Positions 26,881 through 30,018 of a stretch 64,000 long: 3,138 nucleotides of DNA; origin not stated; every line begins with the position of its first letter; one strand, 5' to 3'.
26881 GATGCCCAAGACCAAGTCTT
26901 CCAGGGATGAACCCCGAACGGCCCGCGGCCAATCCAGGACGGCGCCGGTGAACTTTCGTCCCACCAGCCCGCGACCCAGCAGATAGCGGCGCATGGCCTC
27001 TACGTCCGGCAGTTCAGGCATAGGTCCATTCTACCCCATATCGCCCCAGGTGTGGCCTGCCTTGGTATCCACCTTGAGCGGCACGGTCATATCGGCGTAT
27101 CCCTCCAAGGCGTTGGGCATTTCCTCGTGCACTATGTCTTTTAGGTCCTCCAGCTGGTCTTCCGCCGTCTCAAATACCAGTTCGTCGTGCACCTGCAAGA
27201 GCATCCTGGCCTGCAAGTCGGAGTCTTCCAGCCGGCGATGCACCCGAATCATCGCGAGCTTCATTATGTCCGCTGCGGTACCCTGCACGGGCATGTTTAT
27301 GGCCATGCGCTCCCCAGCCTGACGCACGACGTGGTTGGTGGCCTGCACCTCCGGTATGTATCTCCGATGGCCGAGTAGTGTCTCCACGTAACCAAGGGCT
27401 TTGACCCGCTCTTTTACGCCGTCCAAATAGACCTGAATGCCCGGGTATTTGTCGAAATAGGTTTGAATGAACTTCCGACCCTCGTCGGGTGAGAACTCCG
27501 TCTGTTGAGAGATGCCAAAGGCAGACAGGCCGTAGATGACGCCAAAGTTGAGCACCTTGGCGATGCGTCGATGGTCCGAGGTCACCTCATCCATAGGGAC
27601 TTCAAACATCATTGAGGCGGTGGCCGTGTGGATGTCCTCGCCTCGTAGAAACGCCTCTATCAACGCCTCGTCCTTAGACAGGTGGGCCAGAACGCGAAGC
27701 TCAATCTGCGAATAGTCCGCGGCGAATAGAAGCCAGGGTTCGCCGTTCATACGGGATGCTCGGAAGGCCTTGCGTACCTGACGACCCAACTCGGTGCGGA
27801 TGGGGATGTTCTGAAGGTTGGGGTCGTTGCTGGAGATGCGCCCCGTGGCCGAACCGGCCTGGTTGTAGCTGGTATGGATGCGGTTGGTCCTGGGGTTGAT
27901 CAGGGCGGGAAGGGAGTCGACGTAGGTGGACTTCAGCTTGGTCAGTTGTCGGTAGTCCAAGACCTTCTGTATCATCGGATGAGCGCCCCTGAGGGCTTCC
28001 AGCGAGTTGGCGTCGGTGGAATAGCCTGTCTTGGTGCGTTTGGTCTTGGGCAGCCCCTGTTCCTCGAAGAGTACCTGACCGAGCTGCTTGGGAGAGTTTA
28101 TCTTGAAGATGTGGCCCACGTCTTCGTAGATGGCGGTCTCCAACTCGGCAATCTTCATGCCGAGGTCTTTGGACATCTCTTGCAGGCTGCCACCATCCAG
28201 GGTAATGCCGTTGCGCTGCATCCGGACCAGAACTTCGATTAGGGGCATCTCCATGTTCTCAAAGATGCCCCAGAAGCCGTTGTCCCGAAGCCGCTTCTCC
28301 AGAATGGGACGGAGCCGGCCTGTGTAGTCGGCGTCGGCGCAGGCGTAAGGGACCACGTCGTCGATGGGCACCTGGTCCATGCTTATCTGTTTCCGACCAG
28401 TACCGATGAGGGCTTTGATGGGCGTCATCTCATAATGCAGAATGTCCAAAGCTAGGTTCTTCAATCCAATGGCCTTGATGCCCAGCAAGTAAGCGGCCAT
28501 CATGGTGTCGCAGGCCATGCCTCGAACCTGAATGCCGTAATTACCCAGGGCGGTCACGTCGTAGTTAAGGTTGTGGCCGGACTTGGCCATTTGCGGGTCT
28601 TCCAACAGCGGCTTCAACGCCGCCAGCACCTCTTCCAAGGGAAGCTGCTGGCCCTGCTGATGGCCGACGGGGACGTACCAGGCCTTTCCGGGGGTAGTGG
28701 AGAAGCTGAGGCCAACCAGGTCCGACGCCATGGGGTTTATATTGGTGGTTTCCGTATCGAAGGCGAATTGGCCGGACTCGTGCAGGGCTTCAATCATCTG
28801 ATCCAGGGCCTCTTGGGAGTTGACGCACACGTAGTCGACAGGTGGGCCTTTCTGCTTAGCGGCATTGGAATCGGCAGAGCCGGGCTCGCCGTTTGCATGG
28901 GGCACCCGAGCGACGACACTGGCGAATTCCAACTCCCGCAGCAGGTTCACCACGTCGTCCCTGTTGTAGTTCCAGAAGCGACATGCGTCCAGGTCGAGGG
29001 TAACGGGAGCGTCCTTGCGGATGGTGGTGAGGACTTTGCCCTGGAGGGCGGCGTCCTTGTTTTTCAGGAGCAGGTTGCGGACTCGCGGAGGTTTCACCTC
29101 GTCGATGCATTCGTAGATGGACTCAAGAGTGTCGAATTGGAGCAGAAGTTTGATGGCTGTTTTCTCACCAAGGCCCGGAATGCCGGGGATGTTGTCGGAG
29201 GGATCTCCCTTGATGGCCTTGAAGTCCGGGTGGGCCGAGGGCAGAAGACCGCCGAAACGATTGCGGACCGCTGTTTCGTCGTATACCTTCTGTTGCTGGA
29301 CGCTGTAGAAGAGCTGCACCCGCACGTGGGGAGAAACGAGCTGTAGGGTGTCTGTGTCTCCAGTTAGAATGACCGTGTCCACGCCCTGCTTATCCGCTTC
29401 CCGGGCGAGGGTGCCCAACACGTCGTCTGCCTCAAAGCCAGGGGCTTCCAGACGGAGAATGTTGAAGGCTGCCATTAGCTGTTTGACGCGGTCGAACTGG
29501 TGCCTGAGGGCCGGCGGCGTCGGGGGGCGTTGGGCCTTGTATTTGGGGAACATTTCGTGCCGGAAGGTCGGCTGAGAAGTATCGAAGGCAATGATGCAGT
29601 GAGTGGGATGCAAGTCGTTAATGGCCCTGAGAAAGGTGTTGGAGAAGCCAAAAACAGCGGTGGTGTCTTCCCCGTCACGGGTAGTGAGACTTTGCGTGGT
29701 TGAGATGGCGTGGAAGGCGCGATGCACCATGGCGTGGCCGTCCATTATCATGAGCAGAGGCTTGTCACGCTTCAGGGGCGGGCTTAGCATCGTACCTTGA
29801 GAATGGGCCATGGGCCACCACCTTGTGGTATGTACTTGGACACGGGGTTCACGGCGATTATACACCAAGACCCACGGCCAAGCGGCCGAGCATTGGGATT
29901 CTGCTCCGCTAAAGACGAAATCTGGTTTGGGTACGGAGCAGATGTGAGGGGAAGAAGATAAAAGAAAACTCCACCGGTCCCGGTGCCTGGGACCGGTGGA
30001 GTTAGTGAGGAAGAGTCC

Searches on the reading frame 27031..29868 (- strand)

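Call 13: search_protein_families(library=pfam, proteins=[window:27031-29868:-])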
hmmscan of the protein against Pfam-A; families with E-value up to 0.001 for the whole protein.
window:27031-29868:- (945 aa): 5 families
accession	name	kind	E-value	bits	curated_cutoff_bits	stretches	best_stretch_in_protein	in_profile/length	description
PF00476.26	DNA_pol_A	-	2.8e-158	527.3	34.3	1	562-943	4-381/381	DNA polymerase family A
PF02739.22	5_3_exonuc_N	-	5.9e-54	182.6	34.3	1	39-206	2-164/164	5'-3' exonuclease, N-terminal resolvase-like domain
PF01612.26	DNA_pol_A_exo1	-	1.8e-30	106.4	23.6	1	346-527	1-172/173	3'-5' exonuclease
PF01367.25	5_3_exonuc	-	1.9e-26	92.8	40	1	210-302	3-95/97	5'-3' exonuclease, C-terminal SAM fold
PF22619.2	DNA_polI_exo1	-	3.1e-06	27.5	27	1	373-463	4-85/140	DNA polymerase I, ribonuclease H-like domain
